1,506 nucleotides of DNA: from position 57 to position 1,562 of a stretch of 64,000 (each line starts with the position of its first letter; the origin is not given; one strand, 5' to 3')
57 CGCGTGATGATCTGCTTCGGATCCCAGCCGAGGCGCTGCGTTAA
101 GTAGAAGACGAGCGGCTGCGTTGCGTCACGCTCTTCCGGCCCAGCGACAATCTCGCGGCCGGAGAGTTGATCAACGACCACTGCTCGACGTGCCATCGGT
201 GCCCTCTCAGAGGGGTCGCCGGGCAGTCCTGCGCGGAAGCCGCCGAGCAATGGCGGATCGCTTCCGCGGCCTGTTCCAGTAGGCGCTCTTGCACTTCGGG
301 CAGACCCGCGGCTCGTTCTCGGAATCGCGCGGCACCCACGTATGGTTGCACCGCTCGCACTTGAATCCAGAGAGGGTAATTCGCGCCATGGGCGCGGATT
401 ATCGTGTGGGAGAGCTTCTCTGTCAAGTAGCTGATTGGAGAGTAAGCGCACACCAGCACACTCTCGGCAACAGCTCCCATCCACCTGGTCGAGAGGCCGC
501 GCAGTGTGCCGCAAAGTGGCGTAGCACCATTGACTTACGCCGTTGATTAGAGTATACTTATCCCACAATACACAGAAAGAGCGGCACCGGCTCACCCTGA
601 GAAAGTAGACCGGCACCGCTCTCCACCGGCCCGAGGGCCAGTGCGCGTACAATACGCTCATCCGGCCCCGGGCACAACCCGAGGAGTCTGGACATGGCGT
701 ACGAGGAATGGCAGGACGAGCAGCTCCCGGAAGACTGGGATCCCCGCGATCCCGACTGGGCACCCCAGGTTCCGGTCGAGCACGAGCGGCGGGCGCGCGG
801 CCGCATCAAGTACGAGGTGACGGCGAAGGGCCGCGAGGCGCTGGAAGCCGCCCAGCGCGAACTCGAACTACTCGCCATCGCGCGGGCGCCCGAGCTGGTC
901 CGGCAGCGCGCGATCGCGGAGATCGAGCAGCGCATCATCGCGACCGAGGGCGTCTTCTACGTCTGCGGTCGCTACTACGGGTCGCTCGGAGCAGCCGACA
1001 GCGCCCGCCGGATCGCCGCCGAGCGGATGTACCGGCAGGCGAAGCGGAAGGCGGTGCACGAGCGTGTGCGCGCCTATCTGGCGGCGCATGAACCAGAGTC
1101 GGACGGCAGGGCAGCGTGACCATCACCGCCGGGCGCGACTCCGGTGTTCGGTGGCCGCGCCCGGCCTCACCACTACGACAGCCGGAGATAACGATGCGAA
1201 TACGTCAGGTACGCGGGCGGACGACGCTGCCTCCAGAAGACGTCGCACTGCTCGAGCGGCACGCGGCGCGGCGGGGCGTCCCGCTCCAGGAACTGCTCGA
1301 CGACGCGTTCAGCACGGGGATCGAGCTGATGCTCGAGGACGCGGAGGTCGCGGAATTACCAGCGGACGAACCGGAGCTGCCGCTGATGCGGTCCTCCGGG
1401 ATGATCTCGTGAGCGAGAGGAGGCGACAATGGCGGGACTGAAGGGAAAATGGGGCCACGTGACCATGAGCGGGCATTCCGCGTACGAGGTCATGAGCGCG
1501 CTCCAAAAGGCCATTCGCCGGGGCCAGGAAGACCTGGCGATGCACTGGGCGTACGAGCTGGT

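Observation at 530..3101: Tightly coupled five-gene island operon (unknown / RHH / ATPase-less RarA C-domain / RadC-JAB / unknown): candidate undescribed system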

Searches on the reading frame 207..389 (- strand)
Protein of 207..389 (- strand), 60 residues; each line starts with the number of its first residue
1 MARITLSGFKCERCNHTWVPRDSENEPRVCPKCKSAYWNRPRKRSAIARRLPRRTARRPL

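Call 3: search_protein_families(library=pfam, proteins=[window:207-389:-], max_evalue=0.1)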
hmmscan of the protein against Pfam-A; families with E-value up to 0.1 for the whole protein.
window:207-389:- (60 aa): 19 families
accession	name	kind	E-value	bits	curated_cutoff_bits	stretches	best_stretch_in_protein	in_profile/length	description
PF09723.15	Zn_ribbon_8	-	0.00038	20.9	34.4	1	9-35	6-34/41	Zinc ribbon domain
PF24458.1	DUF7573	-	0.0066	16.8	30.2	1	5-35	8-38/39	Domain of unknown function (DUF7573)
PF01155.25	HypA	-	0.0082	16.6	28.9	1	9-36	71-95/112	Hydrogenase/urease nickel incorporation, metallochaperone, hypA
PF24455.1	DUF7571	-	0.0091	16.7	27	1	9-39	43-74/89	Family of unknown function (DUF7571)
PF19134.6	DUF5817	-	0.0095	16.3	31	1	11-37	6-31/57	Domain of unknown function (DUF5817)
PF00130.28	C1_1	-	0.012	15.9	26.5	0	16-39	1-23/53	Phorbol esters/diacylglycerol binding domain (C1 domain)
PF11238.13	DUF3039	-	0.014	15.5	22.7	1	14-37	30-53/56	Protein of unknown function (DUF3039)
PF00053.31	EGF_laminin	-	0.016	15.8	21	0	6-27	26-46/49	Laminin EGF domain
PF24029.1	DUF7340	-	0.022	15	27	0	4-21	34-51/62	Domain of unknown function (DUF7340)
PF24973.1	EGF_LMN_ATRN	-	0.023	15.3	27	0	29-44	26-41/44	Laminin/attractin EGF domain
PF12760.12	Zn_ribbon_IS1595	-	0.024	15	25.4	0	28-36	19-27/46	Transposase zinc-ribbon domain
PF22191.2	IBR_1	-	0.025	14.9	27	0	7-18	20-31/47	IBR domain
PF17207.9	MCM_OB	-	0.029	14.6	24.8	1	4-36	30-63/126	MCM OB domain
PF13717.11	Zn_ribbon_4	-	0.039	14.3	30.3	0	10-18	27-35/36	zinc-ribbon domain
PF18439.7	zf_UBZ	-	0.04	14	25.6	0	8-17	2-11/32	Ubiquitin-Binding Zinc Finger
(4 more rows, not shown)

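Call 4: search_protein_families(library=phrogs, proteins=[window:207-389:-], max_evalue=0.1)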
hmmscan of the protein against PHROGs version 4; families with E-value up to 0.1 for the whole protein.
window:207-389:- (60 aa): 5 families
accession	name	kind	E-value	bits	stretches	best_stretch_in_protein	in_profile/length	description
phrog_2855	-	unknown function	0.03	15.6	1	6-35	55-86/89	-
phrog_681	-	DNA, RNA and nucleotide metabolism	0.037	13.6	1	8-37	334-364/576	endonuclease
phrog_171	-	DNA, RNA and nucleotide metabolism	0.049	14.3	1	10-49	40-82/452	NinG/ Rap DNA junction specific endonuclease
phrog_1076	-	transcription regulation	0.049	14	1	8-39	95-133/339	FmdB-like transcriptional regulator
phrog_4875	-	unknown function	0.083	14.1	1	8-40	12-43/77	-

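Call 5: search_protein_families(library=padloc, proteins=[window:207-389:-], max_evalue=0.1)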
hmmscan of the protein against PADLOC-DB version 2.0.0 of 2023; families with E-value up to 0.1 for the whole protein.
window:207-389:- (60 aa): 0 families

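Call 6: search_protein_families(library=ncbifam, proteins=[window:207-389:-], max_evalue=0.1)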
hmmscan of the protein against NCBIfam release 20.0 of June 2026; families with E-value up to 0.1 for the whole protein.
window:207-389:- (60 aa): 4 families
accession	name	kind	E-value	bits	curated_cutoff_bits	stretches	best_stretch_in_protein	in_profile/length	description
TIGR02605.1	CxxC_CxxC_SSSS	subfamily_domain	0.00032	20.7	31.3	1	9-36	6-35/52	FmdB family zinc ribbon protein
TIGR02098.1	MJ0042_CXXC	domain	0.0028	17.3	20.9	1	10-19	27-36/38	MJ0042-type zinc finger domain-containing protein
TIGR00100.1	hypA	equivalog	0.059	13.4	88.1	1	9-36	71-96/116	hydrogenase maturation nickel metallochaperone HypA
NF045720.1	rubredox_RCKP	subfamily_domain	0.077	12.6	45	0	9-35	4-27/34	RCKP-type rubredoxin-like domain-containing protein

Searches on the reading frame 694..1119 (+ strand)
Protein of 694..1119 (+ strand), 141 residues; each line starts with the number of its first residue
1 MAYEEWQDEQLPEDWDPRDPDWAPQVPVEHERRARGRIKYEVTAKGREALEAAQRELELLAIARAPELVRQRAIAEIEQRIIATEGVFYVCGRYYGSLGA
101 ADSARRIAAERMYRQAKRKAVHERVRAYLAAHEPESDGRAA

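Call 3: search_protein_families(library=pfam, proteins=[window:694-1119:+], max_evalue=0.1)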
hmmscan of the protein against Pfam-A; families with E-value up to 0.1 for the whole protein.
window:694-1119:+ (141 aa): 0 families

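Call 4: search_protein_families(library=phrogs, proteins=[window:694-1119:+], max_evalue=0.1)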
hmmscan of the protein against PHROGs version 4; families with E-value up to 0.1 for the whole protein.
window:694-1119:+ (141 aa): 1 family
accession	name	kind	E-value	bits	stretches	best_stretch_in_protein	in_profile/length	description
phrog_14814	-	unknown function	0.066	14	1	54-134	109-189/203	-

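Call 5: search_protein_families(library=padloc, proteins=[window:694-1119:+], max_evalue=0.1)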
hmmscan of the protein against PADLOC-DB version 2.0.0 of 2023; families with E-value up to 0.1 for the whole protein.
window:694-1119:+ (141 aa): 0 families

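Call 6: search_protein_families(library=ncbifam, proteins=[window:694-1119:+], max_evalue=0.1)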
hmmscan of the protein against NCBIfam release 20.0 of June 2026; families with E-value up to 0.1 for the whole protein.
window:694-1119:+ (141 aa): 1 family
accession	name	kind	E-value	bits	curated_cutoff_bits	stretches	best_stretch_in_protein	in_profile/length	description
TIGR04022.1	sulfur_SfnB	equivalog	0.021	13.7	430.9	1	36-126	280-369/391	SfnB family sulfur acquisition oxidoreductase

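Call 34: find_homologous_proteins(query=window:694-1119:+, max_evalue=0.01)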
Query window:694-1119:+ (141 aa): 1 proteins with E <= 0.01 among 440 candidates.
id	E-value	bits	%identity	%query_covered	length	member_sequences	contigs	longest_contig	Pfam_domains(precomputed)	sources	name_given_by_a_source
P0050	6.0e-84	297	100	100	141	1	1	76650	-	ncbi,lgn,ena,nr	ncbi:MAG TPA: hypothetical protein VJU87_10755 [Gemmatimonadaceae bacterium]|nr:hypothetical protein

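Call 61: search_protein_representatives(protein=window:694-1119:+)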
Query: 141 residues. Proteins with E-value up to 0.001 (for the whole library): 10; up to 1e-10: 2; up to 1e-30: 1. The best 10 are listed.
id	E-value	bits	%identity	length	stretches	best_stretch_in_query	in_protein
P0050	1.9e-84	296.7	100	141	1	1-141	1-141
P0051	1.9e-12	63.7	67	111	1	67-120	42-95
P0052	8.4e-09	51.9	56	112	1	39-124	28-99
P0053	2.3e-07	47.2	36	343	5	62-106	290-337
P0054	1.1e-04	38.6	48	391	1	71-124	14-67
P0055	1.7e-04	38.0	51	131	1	73-121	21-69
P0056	2.3e-04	37.5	35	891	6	75-99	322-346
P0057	5.7e-04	36.2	36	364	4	63-111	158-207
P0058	6.0e-04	36.2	41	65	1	73-126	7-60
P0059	9.0e-04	35.6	51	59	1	73-119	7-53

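Call 63: find_encoding_contigs(protein=P0051, flank=5000, max_places=3)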
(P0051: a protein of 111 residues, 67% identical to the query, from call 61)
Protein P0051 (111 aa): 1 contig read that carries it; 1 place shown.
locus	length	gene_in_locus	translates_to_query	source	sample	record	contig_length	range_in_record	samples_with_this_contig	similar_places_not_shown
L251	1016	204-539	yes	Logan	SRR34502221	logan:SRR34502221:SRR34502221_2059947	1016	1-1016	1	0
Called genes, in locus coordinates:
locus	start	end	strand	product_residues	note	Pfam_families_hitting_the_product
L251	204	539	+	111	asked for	-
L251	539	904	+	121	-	-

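Call 65: find_encoding_contigs(protein=P0052, flank=5000, max_places=3)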
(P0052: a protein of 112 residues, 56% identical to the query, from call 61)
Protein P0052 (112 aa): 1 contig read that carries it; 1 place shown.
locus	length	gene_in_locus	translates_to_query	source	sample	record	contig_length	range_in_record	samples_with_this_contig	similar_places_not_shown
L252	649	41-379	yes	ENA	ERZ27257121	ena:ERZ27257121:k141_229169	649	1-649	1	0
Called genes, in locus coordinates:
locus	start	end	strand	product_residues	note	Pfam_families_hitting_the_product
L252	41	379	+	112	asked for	-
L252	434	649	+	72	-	?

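Call 66: find_encoding_contigs(protein=P0055, flank=5000, max_places=3)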
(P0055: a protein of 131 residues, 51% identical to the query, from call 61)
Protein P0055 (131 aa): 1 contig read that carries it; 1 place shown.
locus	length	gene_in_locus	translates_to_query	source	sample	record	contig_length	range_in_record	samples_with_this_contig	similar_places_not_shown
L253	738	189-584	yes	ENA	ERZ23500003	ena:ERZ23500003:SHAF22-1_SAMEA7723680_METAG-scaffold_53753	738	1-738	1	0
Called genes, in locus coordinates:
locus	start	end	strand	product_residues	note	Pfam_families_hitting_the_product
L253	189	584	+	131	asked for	-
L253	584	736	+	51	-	?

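Call 92: predict_structure(alignment_id=A3)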
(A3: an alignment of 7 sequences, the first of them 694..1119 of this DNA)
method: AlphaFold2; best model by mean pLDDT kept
length: 141 residues; sequences in the alignment: 7
mean_pLDDT: 85.0   pTM: 0.58
mean pLDDT of the five models: 85.0, 83.8, 82.4, 82.2, 81.0
residues with pLDDT >= 90: 90; 70-90: 13; 50-70: 36; < 50: 2
segments of 3 or more residues with pLDDT < 50: none
pLDDT, mean of each block of 10 residues (from residue 1): 54 72 62 66 93 97 94 98 98 98 98 98 95 70 52
secondary structure, 60 per line:
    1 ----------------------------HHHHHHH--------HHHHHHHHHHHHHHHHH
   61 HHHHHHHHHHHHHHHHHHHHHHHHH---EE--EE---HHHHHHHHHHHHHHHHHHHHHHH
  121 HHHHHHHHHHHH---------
elements in order: H29-35 H44-85 H98-132

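Call 95: fold_search(model_id=the predicted structure, library=pdb)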
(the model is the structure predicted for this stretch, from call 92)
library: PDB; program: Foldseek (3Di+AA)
matches with E <= 10: 8; with E <= 0.001: 0
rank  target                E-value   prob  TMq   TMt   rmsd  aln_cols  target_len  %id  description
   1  7nc7_B                2.0e+00  0.15  0.14  0.08   7.0        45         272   24  Crystal structure of fructose-bisphosphate aldolases FBAC from Bacillus methanolicus (released 2021-02-17)
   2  4to8_A                2.7e+00  0.12  0.14  0.08   7.1        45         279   20  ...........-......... Staphylococcus Aureus Class IIb Fructose 1,6-Bisphosphate Aldolase (released 2014-11-26)
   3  7nc7_A                3.8e+00  0.10  0.14  0.08   7.1        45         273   24  Crystal structure of fructose-bisphosphate aldolases FBAC from Bacillus methanolicus (released 2021-02-17)
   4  4to8_B                3.8e+00  0.10  0.14  0.08   7.1        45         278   20  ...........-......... Staphylococcus Aureus Class IIb Fructose 1,6-Bisphosphate Aldolase (released 2014-11-26)
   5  3q94_B                4.6e+00  0.10  0.16  0.09   7.0        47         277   11  The crystal structure of fructose 1,6-bisphosphate aldolase from Bacillus anthracis str. 'Ames Ancestor' (released 2011-01-26)
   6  6cm4                  7.1e+00  0.10  0.31  0.13  10.0       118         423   18  Structure of the D2 Dopamine Receptor Bound to the Atypical Antipsychotic Drug Risperidone (released 2018-03-14)
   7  8buu_9                9.0e+00  0.06  0.23  0.07  17.6       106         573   19  ARE-ABCF VmlR2 bound to a 70S ribosome (released 2023-04-05)
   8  8rqg                  9.0e+00  0.05  0.20  0.21  12.8        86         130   17  Histidine-containing phosphotransfer protein from Chaetomium termophilum mutant H105E (released 2024-07-03)

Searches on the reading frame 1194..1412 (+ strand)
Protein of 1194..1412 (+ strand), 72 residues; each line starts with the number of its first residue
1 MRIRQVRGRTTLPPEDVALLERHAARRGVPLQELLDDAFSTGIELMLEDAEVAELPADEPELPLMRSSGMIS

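Call 3: search_protein_families(library=pfam, proteins=[window:1194-1412:+], max_evalue=0.1)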
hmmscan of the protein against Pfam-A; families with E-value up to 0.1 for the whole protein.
window:1194-1412:+ (72 aa): 1 family
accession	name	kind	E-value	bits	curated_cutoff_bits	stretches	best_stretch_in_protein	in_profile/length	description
PF01402.27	RHH_1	-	0.015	15.7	20.5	1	11-39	5-33/39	Ribbon-helix-helix protein, copG family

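Call 4: search_protein_families(library=phrogs, proteins=[window:1194-1412:+], max_evalue=0.1)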
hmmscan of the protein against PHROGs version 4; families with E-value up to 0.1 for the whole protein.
window:1194-1412:+ (72 aa): 1 family
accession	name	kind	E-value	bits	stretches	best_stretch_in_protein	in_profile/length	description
phrog_5333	-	unknown function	0.091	14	0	10-38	6-34/64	-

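Call 5: search_protein_families(library=padloc, proteins=[window:1194-1412:+], max_evalue=0.1)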
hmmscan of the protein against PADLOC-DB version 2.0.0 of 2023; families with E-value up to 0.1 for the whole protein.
window:1194-1412:+ (72 aa): 0 families

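Call 6: search_protein_families(library=ncbifam, proteins=[window:1194-1412:+], max_evalue=0.1)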
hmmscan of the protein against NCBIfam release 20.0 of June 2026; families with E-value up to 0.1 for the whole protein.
window:1194-1412:+ (72 aa): 0 families

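Call 100: search_solved_structures(query=window:1194-1412:+, max_evalue=5)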
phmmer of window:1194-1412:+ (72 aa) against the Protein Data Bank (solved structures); distinct sequences matched with E-value up to 5: 3.
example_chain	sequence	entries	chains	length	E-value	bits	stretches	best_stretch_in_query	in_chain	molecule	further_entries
5ehk_A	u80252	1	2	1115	0.061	17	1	7-44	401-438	Lantibiotic dehydratase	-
4jnd_A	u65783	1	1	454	0.82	13.4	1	16-64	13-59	Ca(2+)/calmodulin-dependent protein kinase phosphatase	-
6sxn_C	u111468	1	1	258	0.97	13.2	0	13-51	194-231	Geranylgeranyl pyrophosphate synthase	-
